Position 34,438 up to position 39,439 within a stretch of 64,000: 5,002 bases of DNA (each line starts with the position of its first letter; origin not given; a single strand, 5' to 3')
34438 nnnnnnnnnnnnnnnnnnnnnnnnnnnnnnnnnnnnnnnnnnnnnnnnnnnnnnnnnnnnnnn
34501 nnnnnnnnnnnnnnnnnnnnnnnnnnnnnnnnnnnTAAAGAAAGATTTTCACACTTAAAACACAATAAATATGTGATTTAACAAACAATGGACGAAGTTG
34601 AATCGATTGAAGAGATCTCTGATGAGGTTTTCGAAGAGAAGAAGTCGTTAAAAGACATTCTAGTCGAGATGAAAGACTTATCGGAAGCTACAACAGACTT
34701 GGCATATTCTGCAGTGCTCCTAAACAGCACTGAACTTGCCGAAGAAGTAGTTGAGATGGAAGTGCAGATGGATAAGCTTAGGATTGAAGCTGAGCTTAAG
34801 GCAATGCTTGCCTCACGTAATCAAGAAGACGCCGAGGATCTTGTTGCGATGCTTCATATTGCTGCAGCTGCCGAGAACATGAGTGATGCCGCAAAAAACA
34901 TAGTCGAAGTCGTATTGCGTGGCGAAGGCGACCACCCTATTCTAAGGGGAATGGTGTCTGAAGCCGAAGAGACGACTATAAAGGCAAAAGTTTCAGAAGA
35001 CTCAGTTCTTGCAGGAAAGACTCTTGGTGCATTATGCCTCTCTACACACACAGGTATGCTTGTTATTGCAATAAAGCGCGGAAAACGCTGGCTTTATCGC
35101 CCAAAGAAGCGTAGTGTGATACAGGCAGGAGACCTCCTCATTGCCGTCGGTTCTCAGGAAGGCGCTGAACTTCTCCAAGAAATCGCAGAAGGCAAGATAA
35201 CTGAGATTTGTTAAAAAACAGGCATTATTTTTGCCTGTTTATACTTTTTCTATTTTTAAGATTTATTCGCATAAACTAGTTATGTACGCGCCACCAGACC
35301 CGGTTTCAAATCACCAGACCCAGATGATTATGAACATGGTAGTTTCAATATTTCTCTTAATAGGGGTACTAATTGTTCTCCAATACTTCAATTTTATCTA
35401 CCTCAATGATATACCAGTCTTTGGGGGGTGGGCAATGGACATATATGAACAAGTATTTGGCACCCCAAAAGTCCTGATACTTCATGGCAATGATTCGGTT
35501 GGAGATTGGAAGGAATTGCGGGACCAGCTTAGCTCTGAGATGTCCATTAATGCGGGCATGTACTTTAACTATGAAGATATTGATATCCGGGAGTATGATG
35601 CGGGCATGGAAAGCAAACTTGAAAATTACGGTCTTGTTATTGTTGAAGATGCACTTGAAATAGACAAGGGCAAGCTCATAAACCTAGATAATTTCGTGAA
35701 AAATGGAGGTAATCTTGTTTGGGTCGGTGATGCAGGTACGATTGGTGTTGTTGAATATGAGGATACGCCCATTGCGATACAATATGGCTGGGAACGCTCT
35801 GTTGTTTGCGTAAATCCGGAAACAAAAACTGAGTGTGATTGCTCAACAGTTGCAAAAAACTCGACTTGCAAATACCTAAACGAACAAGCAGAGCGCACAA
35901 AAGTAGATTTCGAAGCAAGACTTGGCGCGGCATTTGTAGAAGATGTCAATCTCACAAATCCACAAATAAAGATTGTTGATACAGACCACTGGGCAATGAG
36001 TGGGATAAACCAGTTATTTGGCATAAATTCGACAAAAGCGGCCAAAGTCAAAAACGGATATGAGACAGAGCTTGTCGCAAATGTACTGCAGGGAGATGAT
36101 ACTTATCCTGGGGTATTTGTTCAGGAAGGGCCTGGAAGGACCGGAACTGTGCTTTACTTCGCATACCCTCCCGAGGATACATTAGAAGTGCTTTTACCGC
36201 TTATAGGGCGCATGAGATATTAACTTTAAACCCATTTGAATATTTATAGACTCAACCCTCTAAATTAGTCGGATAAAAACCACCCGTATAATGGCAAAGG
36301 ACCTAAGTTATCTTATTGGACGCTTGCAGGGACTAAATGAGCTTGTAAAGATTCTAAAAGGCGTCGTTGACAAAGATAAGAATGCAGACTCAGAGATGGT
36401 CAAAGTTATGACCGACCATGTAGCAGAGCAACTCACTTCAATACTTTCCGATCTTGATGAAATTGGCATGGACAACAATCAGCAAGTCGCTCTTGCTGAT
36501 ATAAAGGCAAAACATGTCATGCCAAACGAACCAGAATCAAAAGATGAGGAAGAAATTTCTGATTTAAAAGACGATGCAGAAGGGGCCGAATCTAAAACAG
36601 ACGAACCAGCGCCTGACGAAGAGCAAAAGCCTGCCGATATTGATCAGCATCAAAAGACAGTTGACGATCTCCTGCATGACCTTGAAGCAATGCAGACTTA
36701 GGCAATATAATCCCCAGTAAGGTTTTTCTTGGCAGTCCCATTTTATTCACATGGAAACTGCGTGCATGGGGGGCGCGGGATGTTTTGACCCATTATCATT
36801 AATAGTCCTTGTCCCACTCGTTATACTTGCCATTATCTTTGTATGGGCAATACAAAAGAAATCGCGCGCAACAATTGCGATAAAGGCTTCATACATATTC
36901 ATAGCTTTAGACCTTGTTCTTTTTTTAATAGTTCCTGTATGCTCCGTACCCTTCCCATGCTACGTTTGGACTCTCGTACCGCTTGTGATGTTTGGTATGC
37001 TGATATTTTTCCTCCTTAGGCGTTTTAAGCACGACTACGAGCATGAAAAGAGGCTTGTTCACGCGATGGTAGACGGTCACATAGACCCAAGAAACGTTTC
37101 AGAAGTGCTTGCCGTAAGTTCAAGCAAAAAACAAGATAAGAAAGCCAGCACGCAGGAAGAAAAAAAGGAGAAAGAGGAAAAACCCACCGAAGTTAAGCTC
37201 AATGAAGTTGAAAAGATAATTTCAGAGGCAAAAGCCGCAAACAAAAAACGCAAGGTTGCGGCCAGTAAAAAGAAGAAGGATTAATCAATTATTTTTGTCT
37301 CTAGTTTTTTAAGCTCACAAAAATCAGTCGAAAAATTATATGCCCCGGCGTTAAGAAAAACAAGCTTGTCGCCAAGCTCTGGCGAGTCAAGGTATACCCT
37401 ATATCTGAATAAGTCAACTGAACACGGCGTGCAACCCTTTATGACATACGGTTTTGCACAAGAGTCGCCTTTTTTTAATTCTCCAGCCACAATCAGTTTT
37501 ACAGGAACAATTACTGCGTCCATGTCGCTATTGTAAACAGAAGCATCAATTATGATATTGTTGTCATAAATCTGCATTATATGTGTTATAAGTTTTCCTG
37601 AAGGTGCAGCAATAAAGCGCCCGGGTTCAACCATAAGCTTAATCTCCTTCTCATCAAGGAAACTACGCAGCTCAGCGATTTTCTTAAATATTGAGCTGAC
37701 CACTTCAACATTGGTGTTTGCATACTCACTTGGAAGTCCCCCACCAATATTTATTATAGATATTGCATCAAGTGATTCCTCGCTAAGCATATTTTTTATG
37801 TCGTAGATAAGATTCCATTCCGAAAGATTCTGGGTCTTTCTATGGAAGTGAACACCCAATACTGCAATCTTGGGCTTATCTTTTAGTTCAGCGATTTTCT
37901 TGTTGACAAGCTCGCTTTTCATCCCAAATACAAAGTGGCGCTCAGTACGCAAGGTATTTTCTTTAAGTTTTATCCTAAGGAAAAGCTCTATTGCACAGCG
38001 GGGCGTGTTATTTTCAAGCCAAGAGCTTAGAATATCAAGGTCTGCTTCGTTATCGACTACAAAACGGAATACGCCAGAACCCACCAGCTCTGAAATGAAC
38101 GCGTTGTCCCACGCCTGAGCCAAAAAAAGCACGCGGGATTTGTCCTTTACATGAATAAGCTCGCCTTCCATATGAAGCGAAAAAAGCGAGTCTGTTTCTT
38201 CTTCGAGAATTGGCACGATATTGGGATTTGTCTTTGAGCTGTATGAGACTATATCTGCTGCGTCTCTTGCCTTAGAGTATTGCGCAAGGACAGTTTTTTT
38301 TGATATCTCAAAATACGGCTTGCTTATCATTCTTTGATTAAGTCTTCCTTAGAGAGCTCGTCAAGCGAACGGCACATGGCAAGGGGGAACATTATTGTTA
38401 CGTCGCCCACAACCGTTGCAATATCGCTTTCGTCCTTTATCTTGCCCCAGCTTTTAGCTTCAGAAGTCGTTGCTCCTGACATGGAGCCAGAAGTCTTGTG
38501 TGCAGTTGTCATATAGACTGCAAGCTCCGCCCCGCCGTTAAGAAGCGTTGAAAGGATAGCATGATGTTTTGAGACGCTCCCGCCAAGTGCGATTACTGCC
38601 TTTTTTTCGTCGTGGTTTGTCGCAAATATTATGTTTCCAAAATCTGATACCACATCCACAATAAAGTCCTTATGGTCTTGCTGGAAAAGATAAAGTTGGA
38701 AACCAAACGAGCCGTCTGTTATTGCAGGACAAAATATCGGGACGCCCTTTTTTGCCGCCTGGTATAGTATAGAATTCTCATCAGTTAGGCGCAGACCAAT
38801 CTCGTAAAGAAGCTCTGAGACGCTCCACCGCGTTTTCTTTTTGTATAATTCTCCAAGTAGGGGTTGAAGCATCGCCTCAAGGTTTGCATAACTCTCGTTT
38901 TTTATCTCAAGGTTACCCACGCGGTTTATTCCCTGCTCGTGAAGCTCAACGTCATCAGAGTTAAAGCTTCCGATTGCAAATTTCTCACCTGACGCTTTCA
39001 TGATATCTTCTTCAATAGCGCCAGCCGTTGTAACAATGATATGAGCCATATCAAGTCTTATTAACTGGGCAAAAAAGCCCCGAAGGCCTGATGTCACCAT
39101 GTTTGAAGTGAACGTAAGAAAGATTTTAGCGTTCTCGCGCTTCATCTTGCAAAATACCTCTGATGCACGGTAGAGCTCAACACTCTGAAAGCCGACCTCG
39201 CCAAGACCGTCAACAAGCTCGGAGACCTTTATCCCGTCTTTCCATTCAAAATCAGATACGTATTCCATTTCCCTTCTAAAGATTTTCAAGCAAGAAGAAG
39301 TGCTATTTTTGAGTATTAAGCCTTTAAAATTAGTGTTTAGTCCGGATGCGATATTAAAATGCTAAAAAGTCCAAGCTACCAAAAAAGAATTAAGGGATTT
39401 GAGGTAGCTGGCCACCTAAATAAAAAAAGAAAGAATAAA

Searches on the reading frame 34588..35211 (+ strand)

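Call 15: search_protein_families(library=pfam, proteins=[window:34588-35211:+], max_evalue=0.001)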
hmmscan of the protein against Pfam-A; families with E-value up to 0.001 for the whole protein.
window:34588-35211:+ (208 aa): 2 families
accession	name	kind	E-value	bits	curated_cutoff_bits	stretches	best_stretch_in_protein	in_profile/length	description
PF02080.26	TrkA_C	-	1.1e-12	48.1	27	1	134-199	5-69/71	TrkA-C domain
PF01895.24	PhoU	-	4.5e-11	43.4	23.5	1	25-109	1-89/89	PhoU domain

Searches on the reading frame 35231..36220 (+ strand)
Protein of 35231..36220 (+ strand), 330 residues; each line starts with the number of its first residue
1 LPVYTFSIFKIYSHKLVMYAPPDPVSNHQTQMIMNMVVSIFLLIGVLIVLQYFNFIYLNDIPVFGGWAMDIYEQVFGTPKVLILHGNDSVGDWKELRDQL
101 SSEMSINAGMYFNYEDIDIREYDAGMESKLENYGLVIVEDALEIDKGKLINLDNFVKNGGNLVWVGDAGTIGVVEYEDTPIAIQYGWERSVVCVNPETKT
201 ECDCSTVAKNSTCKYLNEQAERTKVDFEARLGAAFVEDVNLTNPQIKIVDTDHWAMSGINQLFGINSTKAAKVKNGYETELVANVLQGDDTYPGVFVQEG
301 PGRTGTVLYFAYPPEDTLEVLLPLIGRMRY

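Call 15: search_protein_families(library=pfam, proteins=[window:35231-36220:+], max_evalue=0.001)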
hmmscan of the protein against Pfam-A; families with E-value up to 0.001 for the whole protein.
window:35231-36220:+ (330 aa): 1 family
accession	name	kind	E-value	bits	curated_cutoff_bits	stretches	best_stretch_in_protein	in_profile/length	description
PF09822.16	ABC_transp_aux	-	0.0002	21.2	34.7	1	79-173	2-87/288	ABC-type uncharacterized transport system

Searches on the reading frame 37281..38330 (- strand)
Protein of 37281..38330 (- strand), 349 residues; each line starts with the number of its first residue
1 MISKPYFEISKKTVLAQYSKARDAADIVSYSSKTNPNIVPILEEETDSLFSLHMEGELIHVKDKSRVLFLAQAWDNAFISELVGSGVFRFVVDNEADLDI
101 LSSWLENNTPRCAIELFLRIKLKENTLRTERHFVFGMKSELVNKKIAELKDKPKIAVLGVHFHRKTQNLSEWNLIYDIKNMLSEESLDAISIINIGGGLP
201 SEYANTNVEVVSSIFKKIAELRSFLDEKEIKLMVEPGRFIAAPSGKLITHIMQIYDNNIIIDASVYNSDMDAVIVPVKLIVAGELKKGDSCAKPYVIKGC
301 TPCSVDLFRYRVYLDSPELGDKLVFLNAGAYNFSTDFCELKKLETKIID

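Call 50: search_protein_families(library=pfam, proteins=[window:37281-38330:-], max_evalue=0.0001)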
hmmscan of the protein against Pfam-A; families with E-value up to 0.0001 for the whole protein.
window:37281-38330:- (349 aa): 1 family
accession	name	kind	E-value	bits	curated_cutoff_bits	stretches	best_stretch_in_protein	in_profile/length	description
PF02784.22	Orn_Arg_deC_N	-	1.9e-15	57.3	23.4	1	38-242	32-247/247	Pyridoxal-dependent decarboxylase, pyridoxal binding domain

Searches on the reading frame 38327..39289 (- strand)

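Call 50: search_protein_families(library=pfam, proteins=[window:38327-39289:-], max_evalue=0.0001)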
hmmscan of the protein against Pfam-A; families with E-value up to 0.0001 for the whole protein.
window:38327-39289:- (320 aa): 1 family
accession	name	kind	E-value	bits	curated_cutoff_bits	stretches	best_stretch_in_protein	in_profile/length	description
PF01916.23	DS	-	2.5e-97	326.1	27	1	24-304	1-284/288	Deoxyhypusine synthase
